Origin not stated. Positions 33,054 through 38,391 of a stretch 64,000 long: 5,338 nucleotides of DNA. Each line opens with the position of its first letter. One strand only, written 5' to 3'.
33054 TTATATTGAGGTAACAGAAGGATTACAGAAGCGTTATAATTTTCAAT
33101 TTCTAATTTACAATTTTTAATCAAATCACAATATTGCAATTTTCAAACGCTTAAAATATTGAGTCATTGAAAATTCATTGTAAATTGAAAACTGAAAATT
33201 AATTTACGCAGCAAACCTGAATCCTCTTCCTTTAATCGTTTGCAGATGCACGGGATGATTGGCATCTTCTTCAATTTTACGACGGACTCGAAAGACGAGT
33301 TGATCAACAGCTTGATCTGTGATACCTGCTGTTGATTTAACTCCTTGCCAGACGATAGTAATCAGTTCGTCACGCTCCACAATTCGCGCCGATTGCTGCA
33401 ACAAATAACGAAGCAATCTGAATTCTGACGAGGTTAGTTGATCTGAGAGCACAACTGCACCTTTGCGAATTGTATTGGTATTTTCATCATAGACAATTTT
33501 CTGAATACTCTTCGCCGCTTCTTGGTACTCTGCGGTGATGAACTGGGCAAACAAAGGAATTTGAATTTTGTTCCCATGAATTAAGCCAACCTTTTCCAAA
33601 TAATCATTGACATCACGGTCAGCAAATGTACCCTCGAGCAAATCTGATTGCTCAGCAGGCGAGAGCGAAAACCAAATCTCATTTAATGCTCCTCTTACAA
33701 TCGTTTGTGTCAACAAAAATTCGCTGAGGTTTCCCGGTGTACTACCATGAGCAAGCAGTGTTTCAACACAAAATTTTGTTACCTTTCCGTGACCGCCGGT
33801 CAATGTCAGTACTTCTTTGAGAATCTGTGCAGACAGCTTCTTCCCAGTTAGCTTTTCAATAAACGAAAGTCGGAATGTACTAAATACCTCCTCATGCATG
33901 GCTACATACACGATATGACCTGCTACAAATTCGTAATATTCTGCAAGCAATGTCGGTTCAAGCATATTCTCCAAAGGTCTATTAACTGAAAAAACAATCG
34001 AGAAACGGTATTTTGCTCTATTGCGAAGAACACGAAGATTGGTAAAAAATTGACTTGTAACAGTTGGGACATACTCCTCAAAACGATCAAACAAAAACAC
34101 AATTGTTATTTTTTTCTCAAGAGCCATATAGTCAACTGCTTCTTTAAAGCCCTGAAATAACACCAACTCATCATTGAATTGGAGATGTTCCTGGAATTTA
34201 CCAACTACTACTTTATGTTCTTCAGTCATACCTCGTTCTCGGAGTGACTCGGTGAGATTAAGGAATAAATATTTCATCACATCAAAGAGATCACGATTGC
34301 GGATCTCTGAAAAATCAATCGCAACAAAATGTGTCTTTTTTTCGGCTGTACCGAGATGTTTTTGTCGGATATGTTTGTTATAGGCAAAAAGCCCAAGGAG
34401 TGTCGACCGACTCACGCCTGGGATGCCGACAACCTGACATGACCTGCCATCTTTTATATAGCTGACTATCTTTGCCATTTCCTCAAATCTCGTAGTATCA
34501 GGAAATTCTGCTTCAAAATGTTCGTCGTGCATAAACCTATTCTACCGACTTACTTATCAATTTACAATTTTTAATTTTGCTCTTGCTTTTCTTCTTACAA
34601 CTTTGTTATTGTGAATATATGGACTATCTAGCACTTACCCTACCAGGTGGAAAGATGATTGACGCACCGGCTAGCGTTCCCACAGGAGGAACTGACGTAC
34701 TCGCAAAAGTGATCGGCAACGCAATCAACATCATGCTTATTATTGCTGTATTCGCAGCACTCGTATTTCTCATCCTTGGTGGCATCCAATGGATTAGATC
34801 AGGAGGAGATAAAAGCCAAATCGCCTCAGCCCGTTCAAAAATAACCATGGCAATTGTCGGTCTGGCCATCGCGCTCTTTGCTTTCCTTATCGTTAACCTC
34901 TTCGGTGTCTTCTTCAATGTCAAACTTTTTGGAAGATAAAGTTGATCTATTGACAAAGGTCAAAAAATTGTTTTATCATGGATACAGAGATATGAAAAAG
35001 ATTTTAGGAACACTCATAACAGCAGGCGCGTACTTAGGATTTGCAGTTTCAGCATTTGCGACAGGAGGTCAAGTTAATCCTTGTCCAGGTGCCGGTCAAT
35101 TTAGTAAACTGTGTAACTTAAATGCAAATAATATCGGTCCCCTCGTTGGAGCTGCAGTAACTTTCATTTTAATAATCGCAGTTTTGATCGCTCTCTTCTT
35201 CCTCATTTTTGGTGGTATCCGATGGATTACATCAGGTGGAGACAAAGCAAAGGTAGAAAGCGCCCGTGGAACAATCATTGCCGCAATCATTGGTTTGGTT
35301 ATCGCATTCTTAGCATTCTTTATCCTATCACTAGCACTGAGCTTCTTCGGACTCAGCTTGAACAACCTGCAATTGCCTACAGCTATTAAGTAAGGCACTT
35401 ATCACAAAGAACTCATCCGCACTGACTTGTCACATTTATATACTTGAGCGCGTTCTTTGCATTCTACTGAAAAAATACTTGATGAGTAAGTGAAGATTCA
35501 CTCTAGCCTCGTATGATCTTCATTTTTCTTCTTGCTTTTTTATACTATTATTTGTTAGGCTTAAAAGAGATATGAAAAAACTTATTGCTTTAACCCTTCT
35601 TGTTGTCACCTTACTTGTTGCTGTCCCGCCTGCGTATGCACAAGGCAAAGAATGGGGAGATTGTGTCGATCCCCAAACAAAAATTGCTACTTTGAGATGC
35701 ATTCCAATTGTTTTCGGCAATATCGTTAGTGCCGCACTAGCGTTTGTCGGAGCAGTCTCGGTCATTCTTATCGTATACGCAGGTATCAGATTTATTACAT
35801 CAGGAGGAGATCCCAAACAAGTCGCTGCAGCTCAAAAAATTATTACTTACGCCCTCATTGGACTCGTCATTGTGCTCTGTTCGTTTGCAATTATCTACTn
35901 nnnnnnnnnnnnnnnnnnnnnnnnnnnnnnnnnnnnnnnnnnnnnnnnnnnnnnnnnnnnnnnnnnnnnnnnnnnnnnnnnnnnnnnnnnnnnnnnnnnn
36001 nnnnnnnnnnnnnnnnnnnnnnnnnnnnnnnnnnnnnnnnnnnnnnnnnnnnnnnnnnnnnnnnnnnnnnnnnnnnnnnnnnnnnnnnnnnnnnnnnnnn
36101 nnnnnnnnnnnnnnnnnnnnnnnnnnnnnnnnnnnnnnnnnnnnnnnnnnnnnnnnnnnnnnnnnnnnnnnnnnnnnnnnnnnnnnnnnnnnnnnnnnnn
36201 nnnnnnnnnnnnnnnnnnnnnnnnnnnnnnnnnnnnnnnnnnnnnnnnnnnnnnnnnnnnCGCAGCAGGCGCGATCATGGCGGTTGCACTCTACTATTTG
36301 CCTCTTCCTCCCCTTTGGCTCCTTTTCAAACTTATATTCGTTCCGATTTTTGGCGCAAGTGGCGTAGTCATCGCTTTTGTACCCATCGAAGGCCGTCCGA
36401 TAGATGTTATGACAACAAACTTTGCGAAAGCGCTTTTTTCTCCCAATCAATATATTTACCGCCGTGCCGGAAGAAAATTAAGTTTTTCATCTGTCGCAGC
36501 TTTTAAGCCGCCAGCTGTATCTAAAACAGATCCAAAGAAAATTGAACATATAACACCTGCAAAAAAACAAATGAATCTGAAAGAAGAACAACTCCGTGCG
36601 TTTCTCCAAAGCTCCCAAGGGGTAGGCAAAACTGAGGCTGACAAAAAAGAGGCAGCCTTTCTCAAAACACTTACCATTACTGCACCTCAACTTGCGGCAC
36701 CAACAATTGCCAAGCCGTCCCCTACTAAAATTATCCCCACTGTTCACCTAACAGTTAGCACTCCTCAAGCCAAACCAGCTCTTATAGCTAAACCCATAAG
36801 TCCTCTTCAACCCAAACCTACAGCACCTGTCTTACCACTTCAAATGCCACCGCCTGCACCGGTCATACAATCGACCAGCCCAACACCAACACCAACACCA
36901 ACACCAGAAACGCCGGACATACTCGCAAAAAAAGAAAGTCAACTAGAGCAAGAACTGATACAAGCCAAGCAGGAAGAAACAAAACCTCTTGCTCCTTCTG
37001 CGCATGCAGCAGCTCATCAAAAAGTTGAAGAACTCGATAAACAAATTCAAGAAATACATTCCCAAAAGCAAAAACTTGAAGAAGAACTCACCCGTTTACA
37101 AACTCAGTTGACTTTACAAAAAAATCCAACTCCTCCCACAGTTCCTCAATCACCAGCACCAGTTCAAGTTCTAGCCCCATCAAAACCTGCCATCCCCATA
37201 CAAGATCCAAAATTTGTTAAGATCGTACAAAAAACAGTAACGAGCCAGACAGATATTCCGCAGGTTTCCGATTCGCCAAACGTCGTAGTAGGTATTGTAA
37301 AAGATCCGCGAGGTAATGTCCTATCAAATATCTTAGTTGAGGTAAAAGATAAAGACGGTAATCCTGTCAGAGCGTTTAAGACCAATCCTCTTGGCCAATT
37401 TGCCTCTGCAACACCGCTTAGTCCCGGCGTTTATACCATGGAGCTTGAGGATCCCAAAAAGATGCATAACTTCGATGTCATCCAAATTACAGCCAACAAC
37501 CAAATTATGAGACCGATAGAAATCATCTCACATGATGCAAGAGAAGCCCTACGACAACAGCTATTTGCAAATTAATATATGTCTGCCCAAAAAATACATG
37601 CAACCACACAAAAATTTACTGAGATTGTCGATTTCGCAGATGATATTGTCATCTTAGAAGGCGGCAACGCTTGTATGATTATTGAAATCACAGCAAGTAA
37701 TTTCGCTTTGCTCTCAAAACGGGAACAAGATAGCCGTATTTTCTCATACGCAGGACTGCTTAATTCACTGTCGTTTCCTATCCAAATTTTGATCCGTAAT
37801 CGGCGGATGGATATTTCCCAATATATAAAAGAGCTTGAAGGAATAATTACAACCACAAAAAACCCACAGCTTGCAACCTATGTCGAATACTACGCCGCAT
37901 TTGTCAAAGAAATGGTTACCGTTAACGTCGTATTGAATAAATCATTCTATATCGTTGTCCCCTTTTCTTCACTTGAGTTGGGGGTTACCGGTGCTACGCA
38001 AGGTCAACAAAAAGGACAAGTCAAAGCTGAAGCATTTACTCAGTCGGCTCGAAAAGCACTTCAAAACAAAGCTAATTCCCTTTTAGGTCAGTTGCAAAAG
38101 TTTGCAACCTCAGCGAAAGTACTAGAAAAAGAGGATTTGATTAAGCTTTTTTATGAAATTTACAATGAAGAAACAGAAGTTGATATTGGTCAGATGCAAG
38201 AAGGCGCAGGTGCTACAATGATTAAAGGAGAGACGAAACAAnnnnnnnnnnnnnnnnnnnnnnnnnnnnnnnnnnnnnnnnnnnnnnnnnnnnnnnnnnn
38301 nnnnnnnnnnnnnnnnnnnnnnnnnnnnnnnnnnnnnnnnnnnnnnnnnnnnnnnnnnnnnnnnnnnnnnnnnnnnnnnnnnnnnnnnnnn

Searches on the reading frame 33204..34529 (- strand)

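Call 22: search_protein_families(library=pfam, proteins=[window:33204-34529:-], max_evalue=0.01)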
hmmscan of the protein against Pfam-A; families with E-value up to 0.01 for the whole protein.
window:33204-34529:- (441 aa): 1 family
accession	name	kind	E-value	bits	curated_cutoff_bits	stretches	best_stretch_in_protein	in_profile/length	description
PF00486.34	Trans_reg_C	-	1.3e-16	60.8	26.2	1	364-439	5-77/77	Transcriptional regulatory protein, C terminal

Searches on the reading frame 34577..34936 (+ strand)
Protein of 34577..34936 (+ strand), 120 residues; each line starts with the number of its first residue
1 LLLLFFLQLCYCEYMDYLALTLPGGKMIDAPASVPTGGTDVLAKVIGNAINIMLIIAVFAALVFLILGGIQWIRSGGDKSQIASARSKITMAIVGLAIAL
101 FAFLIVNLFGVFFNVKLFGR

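Call 22: search_protein_families(library=pfam, proteins=[window:34577-34936:+], max_evalue=0.01)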
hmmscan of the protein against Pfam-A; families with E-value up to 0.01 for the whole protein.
window:34577-34936:+ (120 aa): 1 family
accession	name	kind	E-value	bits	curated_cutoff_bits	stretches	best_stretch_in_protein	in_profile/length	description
PF18895.5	T4SS_pilin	-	4.5e-08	33.5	26.6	1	39-109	2-71/71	Type IV secretion system pilin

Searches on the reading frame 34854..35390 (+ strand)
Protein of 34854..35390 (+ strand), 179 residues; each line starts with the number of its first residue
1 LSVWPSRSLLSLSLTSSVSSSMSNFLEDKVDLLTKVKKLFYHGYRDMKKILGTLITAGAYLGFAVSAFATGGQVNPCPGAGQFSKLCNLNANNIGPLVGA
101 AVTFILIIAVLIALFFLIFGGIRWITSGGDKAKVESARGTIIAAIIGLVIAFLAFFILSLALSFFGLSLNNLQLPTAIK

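Call 22: search_protein_families(library=pfam, proteins=[window:34854-35390:+], max_evalue=0.01)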
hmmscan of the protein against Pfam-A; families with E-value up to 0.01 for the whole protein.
window:34854-35390:+ (179 aa): 3 families
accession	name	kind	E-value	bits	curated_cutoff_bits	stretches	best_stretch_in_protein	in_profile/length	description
PF18895.5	T4SS_pilin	-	1.8e-09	38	26.6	1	98-160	9-70/71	Type IV secretion system pilin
PF20088.4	DUF6480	-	0.0035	17.6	25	0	70-118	20-72/78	Family of unknown function (DUF6480)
PF19607.4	DUF6112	-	0.004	17.4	25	1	92-151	14-71/88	Family of unknown function (DUF6112)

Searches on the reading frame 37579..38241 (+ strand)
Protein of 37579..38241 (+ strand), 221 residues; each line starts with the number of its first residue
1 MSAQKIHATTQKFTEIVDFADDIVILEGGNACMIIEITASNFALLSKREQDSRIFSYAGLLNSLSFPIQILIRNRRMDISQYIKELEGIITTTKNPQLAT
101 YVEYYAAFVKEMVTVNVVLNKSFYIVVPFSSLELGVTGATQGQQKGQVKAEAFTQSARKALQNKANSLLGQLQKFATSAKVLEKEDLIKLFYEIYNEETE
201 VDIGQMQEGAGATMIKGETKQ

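Call 5: search_protein_families(library=pfam, proteins=[window:37579-38241:+], max_evalue=0.1)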
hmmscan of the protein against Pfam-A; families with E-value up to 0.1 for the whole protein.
window:37579-38241:+ (221 aa): 2 families
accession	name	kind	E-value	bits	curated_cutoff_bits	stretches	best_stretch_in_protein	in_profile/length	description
PF11130.14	TraC_F_IV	-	0.014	14.8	28.1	1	151-202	133-177/375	TraC protein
PF00828.25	Ribosomal_L27A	-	0.076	13.9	21.5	0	137-162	40-65/72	Ribosomal proteins 50S-L15, 50S-L18e, 60S-L27A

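Call 6: search_protein_families(library=ncbifam, proteins=[window:37579-38241:+], max_evalue=0.1)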
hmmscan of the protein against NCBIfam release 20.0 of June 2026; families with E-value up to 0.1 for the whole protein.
window:37579-38241:+ (221 aa): 2 families
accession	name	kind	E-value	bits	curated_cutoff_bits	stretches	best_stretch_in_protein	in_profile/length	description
NF045975.1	VirB4_plasma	equivalog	3.3e-08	31.7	590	1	28-127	126-233/894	Mbov_0397 family ICE element conjugal transfer ATPase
NF041427.1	TrsD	subfamily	0.00075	19.4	200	1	6-84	11-94/201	TrsD/TraD family conjugative transfer protein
